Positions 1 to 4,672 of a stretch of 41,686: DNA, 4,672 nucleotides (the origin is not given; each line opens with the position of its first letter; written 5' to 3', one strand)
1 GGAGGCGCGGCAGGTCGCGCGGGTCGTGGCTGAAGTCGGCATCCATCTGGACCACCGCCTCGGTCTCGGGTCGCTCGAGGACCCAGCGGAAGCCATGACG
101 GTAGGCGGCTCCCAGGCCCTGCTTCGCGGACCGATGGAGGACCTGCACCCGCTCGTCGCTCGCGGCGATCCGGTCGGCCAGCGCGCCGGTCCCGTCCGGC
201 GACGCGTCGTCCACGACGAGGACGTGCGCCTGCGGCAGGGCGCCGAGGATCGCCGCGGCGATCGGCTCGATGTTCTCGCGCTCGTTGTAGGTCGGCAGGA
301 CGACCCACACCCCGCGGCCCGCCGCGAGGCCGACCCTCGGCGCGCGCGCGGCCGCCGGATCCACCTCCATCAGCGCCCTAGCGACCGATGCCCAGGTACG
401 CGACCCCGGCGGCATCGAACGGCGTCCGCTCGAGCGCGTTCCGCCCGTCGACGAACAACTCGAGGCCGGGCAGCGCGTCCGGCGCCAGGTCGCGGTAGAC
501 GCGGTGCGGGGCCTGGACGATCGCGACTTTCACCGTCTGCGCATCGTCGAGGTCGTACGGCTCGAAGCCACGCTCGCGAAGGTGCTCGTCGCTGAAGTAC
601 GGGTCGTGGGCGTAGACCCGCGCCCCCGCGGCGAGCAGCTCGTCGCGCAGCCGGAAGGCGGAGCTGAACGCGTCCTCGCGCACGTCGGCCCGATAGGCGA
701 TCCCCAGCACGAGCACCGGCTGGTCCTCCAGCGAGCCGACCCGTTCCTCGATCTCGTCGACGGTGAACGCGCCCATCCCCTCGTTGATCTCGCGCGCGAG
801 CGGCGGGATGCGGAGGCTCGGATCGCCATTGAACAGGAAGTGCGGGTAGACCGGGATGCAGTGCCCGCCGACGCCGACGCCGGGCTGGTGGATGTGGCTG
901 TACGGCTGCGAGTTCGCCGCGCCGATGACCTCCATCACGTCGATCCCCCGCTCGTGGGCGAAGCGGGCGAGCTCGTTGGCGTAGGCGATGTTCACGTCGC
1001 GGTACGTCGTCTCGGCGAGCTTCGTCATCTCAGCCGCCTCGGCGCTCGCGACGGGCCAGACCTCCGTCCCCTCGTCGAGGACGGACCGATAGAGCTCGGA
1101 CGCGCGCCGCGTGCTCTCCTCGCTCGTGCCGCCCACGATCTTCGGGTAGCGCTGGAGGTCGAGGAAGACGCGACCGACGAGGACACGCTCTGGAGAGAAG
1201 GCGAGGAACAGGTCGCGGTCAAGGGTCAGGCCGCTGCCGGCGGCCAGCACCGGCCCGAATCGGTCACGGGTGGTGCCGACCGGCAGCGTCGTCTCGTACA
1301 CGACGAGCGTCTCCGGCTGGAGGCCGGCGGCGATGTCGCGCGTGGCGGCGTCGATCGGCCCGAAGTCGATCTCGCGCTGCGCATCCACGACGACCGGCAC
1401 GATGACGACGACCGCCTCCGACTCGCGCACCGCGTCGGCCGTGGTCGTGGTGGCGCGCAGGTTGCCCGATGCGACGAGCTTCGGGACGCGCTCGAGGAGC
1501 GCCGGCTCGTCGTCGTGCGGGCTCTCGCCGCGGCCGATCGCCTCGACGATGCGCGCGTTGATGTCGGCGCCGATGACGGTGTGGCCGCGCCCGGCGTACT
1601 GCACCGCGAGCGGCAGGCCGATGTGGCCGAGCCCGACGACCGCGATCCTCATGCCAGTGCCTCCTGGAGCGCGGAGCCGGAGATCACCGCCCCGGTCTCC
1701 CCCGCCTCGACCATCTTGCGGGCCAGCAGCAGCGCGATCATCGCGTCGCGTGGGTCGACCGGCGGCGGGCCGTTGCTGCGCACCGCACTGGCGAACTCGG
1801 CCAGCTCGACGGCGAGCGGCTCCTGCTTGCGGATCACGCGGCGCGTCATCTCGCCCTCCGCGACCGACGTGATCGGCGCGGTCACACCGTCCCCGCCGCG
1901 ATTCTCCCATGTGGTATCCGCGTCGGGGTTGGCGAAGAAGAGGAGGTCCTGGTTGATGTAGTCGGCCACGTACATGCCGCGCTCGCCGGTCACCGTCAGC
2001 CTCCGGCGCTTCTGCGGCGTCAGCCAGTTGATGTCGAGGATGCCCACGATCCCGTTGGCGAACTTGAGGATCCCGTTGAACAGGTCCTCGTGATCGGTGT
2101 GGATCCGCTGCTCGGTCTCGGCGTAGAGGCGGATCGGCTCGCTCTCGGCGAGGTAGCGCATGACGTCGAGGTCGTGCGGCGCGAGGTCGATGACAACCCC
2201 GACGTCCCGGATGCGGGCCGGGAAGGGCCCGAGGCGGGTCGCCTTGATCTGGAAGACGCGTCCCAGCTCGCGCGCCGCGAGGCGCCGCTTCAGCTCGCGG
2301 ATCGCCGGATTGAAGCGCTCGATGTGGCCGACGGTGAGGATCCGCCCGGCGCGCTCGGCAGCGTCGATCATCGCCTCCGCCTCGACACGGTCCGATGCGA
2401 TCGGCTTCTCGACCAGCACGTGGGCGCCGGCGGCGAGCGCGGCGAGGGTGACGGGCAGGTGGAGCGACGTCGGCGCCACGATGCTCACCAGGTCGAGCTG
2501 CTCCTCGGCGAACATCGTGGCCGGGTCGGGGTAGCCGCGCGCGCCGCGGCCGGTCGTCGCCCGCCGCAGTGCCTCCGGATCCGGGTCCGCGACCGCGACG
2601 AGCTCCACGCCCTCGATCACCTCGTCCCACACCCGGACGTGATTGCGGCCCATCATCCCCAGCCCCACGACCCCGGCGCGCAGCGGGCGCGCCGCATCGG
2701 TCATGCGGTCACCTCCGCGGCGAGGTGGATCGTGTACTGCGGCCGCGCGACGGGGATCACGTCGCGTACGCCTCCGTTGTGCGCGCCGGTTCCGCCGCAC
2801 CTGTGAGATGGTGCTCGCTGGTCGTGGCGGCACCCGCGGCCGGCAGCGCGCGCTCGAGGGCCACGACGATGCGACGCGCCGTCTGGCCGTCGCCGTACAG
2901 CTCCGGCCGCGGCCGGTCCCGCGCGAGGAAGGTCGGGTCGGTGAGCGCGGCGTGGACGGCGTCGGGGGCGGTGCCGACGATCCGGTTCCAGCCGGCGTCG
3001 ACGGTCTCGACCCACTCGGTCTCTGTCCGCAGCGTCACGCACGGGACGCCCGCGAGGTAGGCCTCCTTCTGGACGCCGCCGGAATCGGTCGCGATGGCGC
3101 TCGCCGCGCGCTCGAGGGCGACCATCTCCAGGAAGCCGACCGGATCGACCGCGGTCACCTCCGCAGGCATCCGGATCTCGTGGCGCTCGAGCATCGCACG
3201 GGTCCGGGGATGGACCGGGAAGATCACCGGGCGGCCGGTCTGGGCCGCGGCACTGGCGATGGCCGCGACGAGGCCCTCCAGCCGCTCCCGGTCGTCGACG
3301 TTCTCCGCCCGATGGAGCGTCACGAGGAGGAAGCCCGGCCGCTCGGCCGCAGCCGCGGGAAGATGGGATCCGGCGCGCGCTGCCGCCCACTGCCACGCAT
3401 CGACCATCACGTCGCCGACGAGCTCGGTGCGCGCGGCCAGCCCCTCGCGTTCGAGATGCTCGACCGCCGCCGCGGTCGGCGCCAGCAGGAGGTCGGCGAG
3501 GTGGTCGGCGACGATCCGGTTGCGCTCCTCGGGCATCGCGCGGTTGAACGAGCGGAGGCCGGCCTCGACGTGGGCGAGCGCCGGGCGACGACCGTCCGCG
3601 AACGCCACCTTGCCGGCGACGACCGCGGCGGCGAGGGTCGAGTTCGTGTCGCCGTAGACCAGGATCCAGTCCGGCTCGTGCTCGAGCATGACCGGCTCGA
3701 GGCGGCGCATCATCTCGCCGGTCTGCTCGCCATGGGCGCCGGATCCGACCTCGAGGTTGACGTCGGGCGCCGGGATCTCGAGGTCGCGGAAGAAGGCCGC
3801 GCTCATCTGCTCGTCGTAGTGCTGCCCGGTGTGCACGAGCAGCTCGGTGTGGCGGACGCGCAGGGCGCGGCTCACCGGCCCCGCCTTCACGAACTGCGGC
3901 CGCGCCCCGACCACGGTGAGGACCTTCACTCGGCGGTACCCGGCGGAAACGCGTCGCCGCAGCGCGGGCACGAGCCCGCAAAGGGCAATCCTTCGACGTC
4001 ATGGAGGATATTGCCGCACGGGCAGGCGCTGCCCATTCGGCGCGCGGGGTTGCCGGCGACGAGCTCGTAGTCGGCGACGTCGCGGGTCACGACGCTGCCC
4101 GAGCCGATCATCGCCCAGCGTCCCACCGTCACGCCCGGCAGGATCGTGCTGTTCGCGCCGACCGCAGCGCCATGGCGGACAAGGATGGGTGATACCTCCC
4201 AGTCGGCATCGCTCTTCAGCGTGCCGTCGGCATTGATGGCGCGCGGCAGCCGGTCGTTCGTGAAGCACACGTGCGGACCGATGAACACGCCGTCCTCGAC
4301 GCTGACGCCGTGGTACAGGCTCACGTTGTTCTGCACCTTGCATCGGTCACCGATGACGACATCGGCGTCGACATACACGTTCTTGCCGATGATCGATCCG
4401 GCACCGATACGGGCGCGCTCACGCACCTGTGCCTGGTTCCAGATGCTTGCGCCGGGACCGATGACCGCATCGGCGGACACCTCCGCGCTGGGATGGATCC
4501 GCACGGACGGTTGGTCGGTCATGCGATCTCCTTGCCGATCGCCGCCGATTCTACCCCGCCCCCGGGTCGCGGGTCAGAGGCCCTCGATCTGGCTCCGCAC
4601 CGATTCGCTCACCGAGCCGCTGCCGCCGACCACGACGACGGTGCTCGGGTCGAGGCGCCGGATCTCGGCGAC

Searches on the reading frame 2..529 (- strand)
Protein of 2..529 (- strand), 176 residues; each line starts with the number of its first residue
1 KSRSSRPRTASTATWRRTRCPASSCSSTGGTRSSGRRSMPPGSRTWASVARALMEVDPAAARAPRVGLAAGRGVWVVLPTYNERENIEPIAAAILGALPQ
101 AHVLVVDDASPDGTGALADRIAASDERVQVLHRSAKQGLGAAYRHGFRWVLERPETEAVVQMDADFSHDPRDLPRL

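Call 10: search_protein_families(library=ncbifam, proteins=[window:2-529:-], max_evalue=0.00001)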
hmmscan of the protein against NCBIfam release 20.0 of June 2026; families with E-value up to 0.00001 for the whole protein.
window:2-529:- (176 aa): 9 families
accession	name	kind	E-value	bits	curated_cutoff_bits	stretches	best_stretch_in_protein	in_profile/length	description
TIGR03937.1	PgaC_IcaA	equivalog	5.9e-11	42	422.3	1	68-165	41-135/407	poly-beta-1,6-N-acetyl-D-glucosamine synthase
NF058614.1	PPMAGASynPpgS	equivalog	2.5e-10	40.2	370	1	74-173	2-94/226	polyprenyl-phospho-N-acetylgalactosaminyl synthase PpgS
NF053846.1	glyco_with_XrtP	equivalog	7.5e-09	34.8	520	1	75-166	44-144/440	XrtP-associated glycosyltransferase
TIGR03965.1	mycofact_glyco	equivalog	5e-08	32.3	280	1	45-171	49-170/467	mycofactocin biosynthesis glycosyltransferase MftF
NF047588.1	GlcsyltransPgfSStrep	equivalog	8.6e-07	28.5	500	1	76-174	5-104/308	glycosyltransferase PgfS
TIGR03469.1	HpnB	hypoth_equivalog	1.3e-06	27.7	379.25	1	72-175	44-155/386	hopene-associated glycosyltransferase HpnB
TIGR04182.1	glyco_TIGR04182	equivalog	2e-06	27.4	325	1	74-175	2-92/293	S-layer glycoprotein N-glycosyltransferase AglJ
NF047683.1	TeichurnBiosyTuaG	equivalog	2.1e-06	27.6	400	1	74-165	8-96/252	teichuronic acid biosynthesis protein TuaG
NF045692.1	OglycostaseCruG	equivalog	4.9e-06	25.7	600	1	73-167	42-139/386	2'-O-glycosyltransferase CruG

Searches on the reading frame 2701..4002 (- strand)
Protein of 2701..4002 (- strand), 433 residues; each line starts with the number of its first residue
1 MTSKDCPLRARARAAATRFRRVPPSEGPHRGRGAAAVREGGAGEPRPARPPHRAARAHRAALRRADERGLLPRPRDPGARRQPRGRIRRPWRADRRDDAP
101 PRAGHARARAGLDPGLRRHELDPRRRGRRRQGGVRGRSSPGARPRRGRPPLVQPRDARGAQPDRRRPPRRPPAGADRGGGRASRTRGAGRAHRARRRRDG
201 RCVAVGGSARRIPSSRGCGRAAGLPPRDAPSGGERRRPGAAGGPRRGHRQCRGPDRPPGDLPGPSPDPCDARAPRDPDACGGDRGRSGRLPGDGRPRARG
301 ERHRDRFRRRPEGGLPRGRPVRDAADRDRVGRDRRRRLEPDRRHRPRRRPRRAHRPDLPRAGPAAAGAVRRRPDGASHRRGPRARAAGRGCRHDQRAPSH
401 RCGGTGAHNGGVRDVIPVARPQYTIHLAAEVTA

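Call 4: search_protein_families(library=pfam, proteins=[window:2701-4002:-], max_evalue=0.01)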
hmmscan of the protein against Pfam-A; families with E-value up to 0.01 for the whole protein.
window:2701-4002:- (433 aa): 0 families

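Call 8: search_protein_families(library=pfam, proteins=[window:2757-3971:-], max_evalue=0.001)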
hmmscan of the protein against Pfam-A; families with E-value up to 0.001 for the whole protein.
window:2757-3971:- (404 aa): 1 family
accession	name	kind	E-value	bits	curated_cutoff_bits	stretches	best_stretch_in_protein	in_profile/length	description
PF02350.25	Epimerase_2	-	5.1e-95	318.7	30.6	1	43-372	11-346/347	UDP-N-acetylglucosamine 2-epimerase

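Call 10: search_protein_families(library=ncbifam, proteins=[window:2757-3971:-], max_evalue=0.00001)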
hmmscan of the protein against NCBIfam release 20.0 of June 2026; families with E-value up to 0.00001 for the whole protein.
window:2757-3971:- (404 aa): 1 family
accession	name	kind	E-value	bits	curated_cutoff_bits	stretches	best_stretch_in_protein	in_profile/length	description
TIGR00236.1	wecB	equivalog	7.8e-85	285.2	210.15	1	15-373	1-363/366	non-hydrolyzing UDP-N-acetylglucosamine 2-epimerase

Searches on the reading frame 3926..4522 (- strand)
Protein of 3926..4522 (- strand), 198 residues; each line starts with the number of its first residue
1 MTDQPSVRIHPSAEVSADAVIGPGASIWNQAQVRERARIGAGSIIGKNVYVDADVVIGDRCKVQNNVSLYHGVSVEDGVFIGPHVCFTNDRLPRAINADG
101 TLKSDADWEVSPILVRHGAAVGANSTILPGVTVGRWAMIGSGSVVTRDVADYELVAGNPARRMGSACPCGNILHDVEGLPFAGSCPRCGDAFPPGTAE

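Call 4: search_protein_families(library=pfam, proteins=[window:3926-4522:-], max_evalue=0.01)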
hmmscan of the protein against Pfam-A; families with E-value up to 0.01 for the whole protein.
window:3926-4522:- (198 aa): 5 families
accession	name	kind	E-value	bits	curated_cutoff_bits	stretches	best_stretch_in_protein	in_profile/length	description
PF00132.30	Hexapep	-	3.1e-24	84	27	4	37-67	2-32/36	Bacterial transferase hexapeptide (six repeats)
PF14602.12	Hexapep_2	-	5.9e-12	45.5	27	2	37-70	2-33/34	Hexapeptide repeat of succinyl-transferase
PF25084.1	LbH_EIF2B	-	2.5e-10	40.7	54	1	5-86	8-98/105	EIF2B subunit epsilon LbH domain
PF25087.1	GMPPB_C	-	2e-07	31.1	39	1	47-84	3-40/110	GMPPB C-terminal domain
PF24894.1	Hexapep_GlmU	-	0.0012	19.3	23.3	0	17-82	23-84/104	GlmU-like, C-terminal hexapeptide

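Call 10: search_protein_families(library=ncbifam, proteins=[window:3926-4522:-], max_evalue=0.00001)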
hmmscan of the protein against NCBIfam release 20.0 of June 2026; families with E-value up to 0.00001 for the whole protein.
window:3926-4522:- (198 aa): 43 families (the best 25 are shown)
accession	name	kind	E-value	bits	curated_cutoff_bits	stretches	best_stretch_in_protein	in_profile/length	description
TIGR03570.1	NeuD_NnaD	subfamily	1.2e-30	106.6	160.8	2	8-86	89-167/202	NeuD/PglB/VioB family sugar acetyltransferase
NF002060.0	PRK00892.1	subfamily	4e-19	68.9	207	1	4-85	99-180/345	UDP-3-O-(3-hydroxymyristoyl)glucosamine N-acyltransferase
TIGR01853.1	lipid_A_lpxD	equivalog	5.2e-17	61.8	242.5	1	6-84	92-170/325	UDP-3-O-(3-hydroxymyristoyl)glucosamine N-acyltransferase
TIGR03532.1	DapD_Ac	equivalog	7.1e-17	61.8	231.75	1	111-163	159-211/231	2,3,4,5-tetrahydropyridine-2,6-dicarboxylate N-acetyltransferase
TIGR01172.1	cysE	equivalog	3.2e-16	59.8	210.65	1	115-161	116-162/162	serine O-acetyltransferase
NF003657.0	PRK05289.1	equivalog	1.2e-15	57.3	226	2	7-68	4-65/264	acyl-ACP--UDP-N-acetylglucosamine O-acyltransferase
NF058585.1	HptprglPActTf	PfamEq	2.4e-15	56.5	300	1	114-163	108-157/172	heptaprenylglyceryl phosphate O-acetyltransferase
NF000020.1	stregram_VatE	exception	5e-15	55.7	450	1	119-167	122-170/214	streptogramin A O-acetyltransferase Vat(E)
NF041874.1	EPS_EpsC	equivalog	5.8e-15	55.4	150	1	115-163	116-164/168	serine O-acetyltransferase EpsC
TIGR01173.1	glmU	equivalog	5.9e-14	51.8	366.85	1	114-161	393-440/452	bifunctional UDP-N-acetylglucosamine diphosphorylase/glucosamine-1-phosphate N-acetyltransferase GlmU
NF007797.0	PRK10502.1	subfamily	8.3e-14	51.6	192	1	37-163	53-176/183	WcaF family extracellular polysaccharide biosynthesis acetyltransferase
TIGR03308.1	phn_thr-fam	hypoth_equivalog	1.3e-13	51.2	201.65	1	113-163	109-159/204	phosphonate metabolim protein, transferase hexapeptide repeat family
NF000490.1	chloram_CatB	equivalog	1.4e-13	50.6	350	1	114-163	112-161/210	type B chloramphenicol O-acetyltransferase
NF007240.0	PRK09677.1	equivalog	5.5e-13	48.8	243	1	109-161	127-179/192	putative lipopolysaccharide biosynthesis O-acetyl transferase WbbJ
TIGR01852.1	lipid_A_lpxA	equivalog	7.8e-13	48.3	231.05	1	9-67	1-59/254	acyl-ACP--UDP-N-acetylglucosamine O-acyltransferase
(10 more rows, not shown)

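Call 62: search_solved_structures(query=window:3926-4522:-, max_evalue=1e-8)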
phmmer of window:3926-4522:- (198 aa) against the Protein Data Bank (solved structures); distinct sequences matched with E-value up to 1e-8: 19.
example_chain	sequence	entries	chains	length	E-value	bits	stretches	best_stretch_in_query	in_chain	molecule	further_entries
3mqg_A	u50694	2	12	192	2e-35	125.8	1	8-191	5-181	Lipopolysaccharides biosynthesis acetyltransferase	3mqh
4mzu_A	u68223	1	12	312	9.2e-29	104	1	9-164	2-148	WxcM-like protein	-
7s43_A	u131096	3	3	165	6.1e-27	98.1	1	9-151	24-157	N-acetyltransferase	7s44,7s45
7s3u_A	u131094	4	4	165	4.2e-26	95.3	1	9-151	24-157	N-acetyltransferase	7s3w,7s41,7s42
3fs8_A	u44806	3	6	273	1.4e-18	70.8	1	15-167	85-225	QdtC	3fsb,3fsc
6uec_A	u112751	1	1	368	3.6e-13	53.1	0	6-127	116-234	UDP-3-O-acylglucosamine N-acyltransferase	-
6ued_A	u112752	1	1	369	3.6e-13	53.1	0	6-127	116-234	UDP-3-O-acylglucosamine N-acyltransferase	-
3pmo_A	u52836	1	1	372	4.3e-13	52.8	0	6-127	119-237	UDP-3-O-[3-hydroxymyristoyl] glucosamine N-acyltransferase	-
3r8y_A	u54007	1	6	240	2.2e-12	50.6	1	110-162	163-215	2,3,4,5-tetrahydropyridine-2,6-dicarboxylate N-acetyltransferase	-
7txp_A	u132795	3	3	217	5.8e-11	45.9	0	120-162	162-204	VioB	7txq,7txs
3ftt_A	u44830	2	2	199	7.2e-11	45.6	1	57-161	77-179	Putative acetyltransferase SACOL2570 | Galactoside O-acetyltransferase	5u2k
4dcl_A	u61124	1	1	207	7.4e-11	45.6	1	57-161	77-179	Putative acetyltransferase SACOL2570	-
3v4e_A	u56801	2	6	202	7.4e-11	45.5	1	57-161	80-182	Galactoside O-acetyltransferase | Putative acetyltransferase SACOL2570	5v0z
4egg_A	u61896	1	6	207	7.7e-11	45.5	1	57-161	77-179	Putative acetyltransferase SACOL2570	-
3t57_A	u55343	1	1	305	5.5e-10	42.7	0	6-66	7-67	UDP-N-acetylglucosamine O-acyltransferase domain-containing protein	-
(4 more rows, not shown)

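Call 64: find_encoding_contigs(protein=window:3926-4522:-, flank=10000, max_places=3)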
Protein window:3926-4522:- (198 aa): no gene with exactly this product is on record in the collection.
